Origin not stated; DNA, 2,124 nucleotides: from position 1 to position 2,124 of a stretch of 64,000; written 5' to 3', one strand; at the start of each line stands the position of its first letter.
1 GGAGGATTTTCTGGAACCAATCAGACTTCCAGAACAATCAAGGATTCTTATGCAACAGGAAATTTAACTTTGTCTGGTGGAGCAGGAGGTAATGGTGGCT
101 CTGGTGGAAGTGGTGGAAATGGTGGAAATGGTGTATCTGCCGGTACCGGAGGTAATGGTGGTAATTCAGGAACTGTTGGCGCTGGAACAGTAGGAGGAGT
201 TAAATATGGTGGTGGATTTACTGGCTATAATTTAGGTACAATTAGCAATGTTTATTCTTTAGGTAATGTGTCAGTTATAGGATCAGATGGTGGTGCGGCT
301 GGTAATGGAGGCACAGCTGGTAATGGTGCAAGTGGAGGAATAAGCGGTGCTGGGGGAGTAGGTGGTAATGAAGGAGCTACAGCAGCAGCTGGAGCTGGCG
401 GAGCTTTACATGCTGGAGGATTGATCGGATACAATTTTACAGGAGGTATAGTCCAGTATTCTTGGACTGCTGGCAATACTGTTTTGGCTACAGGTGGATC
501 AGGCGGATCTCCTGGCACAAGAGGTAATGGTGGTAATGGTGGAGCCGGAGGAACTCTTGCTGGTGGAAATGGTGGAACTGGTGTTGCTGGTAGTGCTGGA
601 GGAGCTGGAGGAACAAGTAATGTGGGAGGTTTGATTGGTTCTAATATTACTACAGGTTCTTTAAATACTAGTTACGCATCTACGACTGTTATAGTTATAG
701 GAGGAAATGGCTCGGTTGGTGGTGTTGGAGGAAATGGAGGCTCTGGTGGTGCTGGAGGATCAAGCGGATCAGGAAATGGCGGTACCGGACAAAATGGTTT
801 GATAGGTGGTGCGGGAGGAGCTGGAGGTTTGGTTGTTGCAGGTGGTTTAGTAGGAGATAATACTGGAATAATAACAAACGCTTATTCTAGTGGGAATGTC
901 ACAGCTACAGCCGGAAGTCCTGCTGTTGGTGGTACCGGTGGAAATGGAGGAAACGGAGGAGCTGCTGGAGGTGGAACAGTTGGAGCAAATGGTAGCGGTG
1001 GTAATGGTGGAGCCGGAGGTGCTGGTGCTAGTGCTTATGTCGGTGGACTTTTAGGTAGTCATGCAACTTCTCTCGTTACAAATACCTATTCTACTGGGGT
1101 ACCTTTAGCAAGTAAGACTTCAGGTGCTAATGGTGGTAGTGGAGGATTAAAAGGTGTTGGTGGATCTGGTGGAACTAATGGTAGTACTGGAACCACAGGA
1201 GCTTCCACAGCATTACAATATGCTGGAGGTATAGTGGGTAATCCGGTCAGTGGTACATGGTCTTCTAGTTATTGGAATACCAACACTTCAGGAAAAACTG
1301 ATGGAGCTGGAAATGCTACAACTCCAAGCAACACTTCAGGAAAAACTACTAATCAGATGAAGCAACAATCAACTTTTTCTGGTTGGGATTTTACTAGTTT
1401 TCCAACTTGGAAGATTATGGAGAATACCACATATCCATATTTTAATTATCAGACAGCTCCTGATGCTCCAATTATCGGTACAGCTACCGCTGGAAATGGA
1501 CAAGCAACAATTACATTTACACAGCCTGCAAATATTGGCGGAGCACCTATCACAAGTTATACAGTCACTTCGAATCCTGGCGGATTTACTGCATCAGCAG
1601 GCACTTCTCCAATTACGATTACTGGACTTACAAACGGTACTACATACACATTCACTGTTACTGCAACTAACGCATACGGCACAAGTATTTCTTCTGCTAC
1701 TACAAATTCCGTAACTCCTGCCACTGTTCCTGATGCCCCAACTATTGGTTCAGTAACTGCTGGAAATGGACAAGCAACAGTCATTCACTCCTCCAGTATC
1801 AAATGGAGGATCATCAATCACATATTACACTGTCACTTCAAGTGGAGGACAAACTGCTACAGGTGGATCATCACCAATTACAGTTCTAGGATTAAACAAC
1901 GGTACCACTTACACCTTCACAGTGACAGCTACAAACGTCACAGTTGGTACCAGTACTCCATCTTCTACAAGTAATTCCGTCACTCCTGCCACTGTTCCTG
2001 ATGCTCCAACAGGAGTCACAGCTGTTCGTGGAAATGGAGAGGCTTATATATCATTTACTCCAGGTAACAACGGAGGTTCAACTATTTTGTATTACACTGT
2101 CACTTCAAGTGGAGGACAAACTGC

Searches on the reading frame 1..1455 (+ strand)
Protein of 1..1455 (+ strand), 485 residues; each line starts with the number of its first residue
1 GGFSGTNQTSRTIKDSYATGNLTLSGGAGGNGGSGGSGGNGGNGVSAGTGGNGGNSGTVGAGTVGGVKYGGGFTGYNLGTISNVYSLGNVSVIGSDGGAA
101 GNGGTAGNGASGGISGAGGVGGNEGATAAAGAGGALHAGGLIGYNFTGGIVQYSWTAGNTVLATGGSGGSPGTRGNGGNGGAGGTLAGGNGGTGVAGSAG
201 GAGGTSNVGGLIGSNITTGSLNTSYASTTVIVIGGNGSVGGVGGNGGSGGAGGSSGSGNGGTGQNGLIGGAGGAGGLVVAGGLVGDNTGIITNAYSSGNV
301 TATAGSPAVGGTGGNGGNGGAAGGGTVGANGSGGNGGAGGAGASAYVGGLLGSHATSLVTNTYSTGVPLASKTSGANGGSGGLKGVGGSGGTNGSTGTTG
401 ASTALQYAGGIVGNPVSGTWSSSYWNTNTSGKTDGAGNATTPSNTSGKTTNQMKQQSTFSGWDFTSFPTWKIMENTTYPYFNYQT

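Call 77: find_homologous_proteins(query=window:1-1455:+, max_evalue=0.001)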
Query window:1-1455:+ (485 aa): 5 proteins with E <= 0.001 among 8000 candidates.
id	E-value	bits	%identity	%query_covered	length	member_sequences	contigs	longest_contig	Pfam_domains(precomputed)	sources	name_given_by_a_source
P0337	5.9e-84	301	65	57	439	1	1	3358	PF00041.28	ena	-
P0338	2.7e-66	242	59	41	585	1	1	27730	PF25059.2,PF00041.28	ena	-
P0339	3.4e-57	212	53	42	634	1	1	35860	PF25059.2,PF07862.17,PF25788.3,PF23608.2,PF00041.28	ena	-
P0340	2.1e-7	48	60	3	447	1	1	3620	-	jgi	jgi:hypothetical protein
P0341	9.7e-5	39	-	-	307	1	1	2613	-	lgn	-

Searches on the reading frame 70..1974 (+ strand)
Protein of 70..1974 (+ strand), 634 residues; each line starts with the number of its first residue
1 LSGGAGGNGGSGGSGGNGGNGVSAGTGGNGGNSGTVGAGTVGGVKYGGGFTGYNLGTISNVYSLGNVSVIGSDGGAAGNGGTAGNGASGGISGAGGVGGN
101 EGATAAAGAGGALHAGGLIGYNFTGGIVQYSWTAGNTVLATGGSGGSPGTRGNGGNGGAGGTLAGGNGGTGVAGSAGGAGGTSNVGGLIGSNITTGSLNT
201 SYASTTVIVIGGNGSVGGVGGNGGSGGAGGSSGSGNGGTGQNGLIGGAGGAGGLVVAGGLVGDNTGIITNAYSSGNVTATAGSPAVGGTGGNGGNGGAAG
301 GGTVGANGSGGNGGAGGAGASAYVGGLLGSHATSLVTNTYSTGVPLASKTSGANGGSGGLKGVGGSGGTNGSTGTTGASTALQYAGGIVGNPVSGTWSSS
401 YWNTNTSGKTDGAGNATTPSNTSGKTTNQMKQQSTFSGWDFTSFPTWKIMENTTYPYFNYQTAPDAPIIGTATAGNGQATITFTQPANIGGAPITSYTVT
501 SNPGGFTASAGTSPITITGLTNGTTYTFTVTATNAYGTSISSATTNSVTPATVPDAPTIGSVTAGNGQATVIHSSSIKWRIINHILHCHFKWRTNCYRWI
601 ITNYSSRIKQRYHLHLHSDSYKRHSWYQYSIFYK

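Call 3: search_protein_families(library=pfam, proteins=[window:70-1974:+], max_evalue=1)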
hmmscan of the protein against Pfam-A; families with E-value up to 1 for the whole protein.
window:70-1974:+ (634 aa): 6 families
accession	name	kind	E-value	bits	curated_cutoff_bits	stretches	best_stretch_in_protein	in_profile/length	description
PF00041.27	fn3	-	6.8e-08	33.1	25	1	476-545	13-81/84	Fibronectin type III domain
PF25059.1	FN3_DSCAM-DSCAML_C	-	0.022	15.5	39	1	512-545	44-77/89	DSCAM/DSCAML C-terminal Fn3-like domain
PF16323.11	DUF4959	-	0.04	14.7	32.9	1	458-550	13-106/106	Domain of unknown function (DUF4959)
PF09923.14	DUF2155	-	0.1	13.1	27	1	427-455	54-82/89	Uncharacterized protein conserved in bacteria (DUF2155)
PF17425.8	Arylsulfotran_N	-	0.19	12.3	24.2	1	460-546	7-84/88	Arylsulfotransferase Ig-like domain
PF03785.20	Peptidase_C25_C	-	0.75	10.1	25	0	465-490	35-60/79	Peptidase family C25, C terminal ig-like domain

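Call 4: search_protein_families(library=ncbifam, proteins=[window:70-1974:+], max_evalue=1)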
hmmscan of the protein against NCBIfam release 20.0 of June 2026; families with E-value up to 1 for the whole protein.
window:70-1974:+ (634 aa): 0 families
